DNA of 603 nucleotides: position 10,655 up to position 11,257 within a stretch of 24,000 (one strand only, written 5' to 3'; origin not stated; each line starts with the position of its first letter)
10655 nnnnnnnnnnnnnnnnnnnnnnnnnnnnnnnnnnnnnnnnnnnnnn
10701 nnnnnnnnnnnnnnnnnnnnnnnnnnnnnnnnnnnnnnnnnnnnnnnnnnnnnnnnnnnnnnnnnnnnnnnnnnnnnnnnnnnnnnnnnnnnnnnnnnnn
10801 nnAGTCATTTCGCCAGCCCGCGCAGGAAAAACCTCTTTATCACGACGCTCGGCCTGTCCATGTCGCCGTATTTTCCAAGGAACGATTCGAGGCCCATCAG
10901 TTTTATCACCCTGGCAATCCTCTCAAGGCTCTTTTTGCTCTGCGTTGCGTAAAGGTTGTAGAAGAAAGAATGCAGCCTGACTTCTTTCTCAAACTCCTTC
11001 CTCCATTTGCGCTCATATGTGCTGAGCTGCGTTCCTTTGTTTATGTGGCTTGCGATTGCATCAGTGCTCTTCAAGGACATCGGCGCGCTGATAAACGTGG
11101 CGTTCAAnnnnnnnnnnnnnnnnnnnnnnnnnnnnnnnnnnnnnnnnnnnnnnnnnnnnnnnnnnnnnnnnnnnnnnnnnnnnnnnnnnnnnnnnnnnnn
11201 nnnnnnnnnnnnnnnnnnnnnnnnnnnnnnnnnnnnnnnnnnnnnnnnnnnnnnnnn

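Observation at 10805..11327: Head-to-head fusion of two host-gene 3-prime fragments whose differences from the intact genes are synonymous or conservative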

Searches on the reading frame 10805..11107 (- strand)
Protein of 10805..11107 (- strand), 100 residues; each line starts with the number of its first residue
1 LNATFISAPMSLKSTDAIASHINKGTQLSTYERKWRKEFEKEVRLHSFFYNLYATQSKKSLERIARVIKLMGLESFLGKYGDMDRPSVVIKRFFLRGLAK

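Call 20: find_encoding_contigs(protein=window:10805-11107:-, flank=10000, max_places=10)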
Protein window:10805-11107:- (100 aa): no gene with exactly this product is on record in the collection.

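Call 22: find_encoding_contigs(protein=window:10808-11080:-, flank=10000, max_places=10)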
Protein seq(91 aa) (91 aa): no gene with exactly this product is on record in the collection.
